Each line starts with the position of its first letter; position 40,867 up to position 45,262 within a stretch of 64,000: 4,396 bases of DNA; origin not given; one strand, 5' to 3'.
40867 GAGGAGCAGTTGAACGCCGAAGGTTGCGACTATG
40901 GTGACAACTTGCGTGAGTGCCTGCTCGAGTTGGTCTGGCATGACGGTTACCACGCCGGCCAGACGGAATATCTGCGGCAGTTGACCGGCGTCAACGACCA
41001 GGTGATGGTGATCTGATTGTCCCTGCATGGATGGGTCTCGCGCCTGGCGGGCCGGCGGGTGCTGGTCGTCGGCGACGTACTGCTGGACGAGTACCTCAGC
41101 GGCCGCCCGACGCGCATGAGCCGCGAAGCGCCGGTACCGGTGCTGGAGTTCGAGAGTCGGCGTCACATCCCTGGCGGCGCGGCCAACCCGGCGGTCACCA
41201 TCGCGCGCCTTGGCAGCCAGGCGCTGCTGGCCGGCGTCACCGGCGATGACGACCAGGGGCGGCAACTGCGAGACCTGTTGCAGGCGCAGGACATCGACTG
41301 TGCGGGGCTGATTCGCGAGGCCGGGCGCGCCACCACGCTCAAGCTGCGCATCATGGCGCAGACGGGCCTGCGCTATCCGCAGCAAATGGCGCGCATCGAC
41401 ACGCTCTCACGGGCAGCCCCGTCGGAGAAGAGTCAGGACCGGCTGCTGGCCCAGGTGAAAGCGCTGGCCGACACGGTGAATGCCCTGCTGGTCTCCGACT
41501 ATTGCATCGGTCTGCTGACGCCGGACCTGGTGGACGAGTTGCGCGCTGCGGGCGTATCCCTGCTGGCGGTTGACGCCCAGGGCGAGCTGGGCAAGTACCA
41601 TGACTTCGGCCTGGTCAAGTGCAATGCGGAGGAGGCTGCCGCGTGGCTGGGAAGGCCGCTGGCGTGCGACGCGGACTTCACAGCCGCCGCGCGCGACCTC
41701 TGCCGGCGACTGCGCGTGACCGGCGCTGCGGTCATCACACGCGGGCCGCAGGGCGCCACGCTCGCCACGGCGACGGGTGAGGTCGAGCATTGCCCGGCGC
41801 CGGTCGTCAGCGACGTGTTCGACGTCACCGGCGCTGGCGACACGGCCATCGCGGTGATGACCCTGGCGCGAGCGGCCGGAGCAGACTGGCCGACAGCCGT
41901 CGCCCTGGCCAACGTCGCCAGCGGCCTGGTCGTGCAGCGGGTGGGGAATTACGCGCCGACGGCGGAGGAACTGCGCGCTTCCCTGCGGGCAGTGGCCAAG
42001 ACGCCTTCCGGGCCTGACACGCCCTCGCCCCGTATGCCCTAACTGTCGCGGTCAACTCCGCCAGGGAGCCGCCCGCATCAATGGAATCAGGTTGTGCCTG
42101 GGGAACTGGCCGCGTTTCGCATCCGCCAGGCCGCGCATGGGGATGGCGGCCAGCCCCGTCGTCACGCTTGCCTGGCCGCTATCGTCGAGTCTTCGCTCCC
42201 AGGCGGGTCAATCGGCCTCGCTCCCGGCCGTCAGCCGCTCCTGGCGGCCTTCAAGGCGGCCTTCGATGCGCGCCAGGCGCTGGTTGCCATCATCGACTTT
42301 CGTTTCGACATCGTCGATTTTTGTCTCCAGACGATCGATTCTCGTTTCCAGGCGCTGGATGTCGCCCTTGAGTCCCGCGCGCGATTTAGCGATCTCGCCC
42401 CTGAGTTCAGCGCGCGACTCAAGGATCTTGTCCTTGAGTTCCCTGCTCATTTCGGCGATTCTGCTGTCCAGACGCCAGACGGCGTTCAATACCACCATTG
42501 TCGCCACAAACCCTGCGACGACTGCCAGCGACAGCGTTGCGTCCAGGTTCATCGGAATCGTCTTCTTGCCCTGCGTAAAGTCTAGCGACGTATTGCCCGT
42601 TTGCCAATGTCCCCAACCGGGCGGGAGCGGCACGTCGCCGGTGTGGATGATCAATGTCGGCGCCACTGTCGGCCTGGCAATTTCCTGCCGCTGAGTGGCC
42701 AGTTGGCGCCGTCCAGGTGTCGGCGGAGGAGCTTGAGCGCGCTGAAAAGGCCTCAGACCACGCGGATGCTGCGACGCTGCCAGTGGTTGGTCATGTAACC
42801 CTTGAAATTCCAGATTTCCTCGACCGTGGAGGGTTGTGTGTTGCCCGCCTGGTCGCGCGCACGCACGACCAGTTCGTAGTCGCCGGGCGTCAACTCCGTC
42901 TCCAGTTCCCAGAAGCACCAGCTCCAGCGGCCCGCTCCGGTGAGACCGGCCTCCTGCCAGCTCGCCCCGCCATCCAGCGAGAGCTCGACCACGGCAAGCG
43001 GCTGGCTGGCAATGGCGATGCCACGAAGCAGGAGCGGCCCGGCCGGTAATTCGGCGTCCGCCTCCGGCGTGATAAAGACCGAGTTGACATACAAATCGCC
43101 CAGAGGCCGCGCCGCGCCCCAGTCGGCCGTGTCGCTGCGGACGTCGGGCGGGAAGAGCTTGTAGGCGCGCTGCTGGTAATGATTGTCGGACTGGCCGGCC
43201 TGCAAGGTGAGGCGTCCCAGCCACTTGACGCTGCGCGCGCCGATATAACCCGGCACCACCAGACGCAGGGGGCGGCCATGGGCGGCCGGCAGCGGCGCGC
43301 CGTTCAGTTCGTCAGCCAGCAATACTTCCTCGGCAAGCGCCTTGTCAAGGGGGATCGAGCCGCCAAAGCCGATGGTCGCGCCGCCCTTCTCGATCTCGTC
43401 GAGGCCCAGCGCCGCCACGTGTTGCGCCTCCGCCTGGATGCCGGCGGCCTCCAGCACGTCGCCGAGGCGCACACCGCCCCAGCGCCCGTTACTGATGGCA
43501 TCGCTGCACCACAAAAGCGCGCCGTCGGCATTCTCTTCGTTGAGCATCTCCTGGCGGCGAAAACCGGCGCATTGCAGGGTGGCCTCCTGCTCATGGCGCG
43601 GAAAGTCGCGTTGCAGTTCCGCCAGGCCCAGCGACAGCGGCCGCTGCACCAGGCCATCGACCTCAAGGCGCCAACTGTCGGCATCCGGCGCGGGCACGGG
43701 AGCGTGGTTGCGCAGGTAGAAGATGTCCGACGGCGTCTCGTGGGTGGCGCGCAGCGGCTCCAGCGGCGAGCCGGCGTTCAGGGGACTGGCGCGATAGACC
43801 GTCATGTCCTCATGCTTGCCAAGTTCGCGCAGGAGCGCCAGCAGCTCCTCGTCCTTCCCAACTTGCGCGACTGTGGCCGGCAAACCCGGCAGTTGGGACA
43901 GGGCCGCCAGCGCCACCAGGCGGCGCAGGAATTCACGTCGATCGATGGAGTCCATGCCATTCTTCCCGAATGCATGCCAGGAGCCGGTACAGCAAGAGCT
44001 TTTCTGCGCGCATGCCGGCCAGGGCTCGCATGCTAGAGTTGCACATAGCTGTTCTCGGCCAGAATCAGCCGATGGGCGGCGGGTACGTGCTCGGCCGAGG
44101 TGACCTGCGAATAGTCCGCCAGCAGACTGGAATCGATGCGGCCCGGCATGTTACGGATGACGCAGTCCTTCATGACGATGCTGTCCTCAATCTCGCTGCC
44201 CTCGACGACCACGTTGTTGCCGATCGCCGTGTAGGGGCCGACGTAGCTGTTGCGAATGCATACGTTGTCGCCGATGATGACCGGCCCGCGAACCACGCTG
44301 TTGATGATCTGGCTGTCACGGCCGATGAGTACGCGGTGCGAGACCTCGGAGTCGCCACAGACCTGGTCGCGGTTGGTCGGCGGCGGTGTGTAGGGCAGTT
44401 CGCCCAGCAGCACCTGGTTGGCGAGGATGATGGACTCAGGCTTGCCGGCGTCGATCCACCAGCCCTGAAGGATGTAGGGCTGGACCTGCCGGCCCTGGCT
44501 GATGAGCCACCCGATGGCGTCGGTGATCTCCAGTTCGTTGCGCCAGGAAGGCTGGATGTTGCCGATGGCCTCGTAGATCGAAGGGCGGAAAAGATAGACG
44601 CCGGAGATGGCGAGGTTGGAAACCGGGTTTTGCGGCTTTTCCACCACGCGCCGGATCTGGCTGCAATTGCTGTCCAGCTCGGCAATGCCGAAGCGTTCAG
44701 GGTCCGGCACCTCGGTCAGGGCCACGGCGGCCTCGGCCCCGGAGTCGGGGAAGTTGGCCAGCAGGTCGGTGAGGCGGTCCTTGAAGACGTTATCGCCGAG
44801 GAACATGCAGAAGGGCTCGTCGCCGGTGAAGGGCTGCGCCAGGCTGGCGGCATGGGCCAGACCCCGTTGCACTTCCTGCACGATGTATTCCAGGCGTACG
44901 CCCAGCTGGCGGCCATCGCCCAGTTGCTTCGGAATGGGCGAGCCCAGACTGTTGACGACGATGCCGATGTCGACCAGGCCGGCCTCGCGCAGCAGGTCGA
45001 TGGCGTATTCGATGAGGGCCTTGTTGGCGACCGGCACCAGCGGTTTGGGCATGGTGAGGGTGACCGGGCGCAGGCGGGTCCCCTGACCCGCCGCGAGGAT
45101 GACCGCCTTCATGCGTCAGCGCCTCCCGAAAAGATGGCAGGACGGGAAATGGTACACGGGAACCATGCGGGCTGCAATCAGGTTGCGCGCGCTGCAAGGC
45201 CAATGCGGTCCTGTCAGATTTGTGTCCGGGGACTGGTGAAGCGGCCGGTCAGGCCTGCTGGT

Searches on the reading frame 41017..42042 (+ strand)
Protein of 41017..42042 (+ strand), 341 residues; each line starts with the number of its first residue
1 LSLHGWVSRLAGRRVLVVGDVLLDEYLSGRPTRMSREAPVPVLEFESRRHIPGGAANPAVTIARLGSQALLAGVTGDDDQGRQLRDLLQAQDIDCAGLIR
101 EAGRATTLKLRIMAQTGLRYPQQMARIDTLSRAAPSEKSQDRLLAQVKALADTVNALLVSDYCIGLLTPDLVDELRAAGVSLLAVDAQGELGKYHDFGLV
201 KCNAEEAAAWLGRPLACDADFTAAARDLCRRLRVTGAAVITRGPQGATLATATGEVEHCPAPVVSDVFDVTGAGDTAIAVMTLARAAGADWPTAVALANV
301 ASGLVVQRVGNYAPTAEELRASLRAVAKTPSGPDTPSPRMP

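Call 25: search_protein_families(library=pfam, proteins=[window:41017-42042:+], max_evalue=0.00001)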
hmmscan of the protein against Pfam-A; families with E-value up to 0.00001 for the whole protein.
window:41017-42042:+ (341 aa): 1 family
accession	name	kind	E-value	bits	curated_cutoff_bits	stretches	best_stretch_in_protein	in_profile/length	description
PF00294.29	PfkB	-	1.4e-34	120.3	25.8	1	15-314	4-298/302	pfkB family carbohydrate kinase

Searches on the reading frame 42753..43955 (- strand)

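Call 25: search_protein_families(library=pfam, proteins=[window:42753-43955:-], max_evalue=0.00001)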
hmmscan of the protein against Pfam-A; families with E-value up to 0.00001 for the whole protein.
window:42753-43955:- (400 aa): 2 families
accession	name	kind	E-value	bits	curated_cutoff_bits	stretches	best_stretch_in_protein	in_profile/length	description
PF00174.25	Oxidored_molyb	-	2.9e-53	180.4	24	1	84-260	1-169/169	Oxidoreductase molybdopterin binding domain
PF03404.22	Mo-co_dimer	-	8.6e-17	61.9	22.7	1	287-398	6-136/138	Mo-co oxidoreductase dimerisation domain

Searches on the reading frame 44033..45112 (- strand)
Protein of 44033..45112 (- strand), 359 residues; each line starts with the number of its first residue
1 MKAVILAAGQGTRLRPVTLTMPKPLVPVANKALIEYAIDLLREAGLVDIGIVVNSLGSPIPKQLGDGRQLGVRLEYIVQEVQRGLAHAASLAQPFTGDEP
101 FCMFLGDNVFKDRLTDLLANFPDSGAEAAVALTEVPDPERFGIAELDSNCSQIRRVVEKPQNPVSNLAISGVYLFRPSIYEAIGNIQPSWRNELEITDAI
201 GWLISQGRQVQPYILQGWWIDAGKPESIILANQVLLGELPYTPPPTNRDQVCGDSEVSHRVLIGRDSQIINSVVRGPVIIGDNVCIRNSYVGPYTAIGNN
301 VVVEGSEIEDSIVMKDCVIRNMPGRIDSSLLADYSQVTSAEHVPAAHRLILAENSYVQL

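Call 25: search_protein_families(library=pfam, proteins=[window:44033-45112:-], max_evalue=0.00001)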
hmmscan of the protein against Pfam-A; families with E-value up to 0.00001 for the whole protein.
window:44033-45112:- (359 aa): 3 families
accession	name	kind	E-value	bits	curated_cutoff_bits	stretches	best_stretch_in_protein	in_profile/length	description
PF00483.29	NTP_transferase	-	1.5e-51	175.8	21.2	1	2-234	1-241/245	Nucleotidyl transferase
PF12804.13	NTP_transf_3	-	6.8e-11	43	27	1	3-133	1-123/160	MobA-like NTP transferase domain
PF25084.1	LbH_EIF2B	-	2e-07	31.4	54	1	256-319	23-87/105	EIF2B subunit epsilon LbH domain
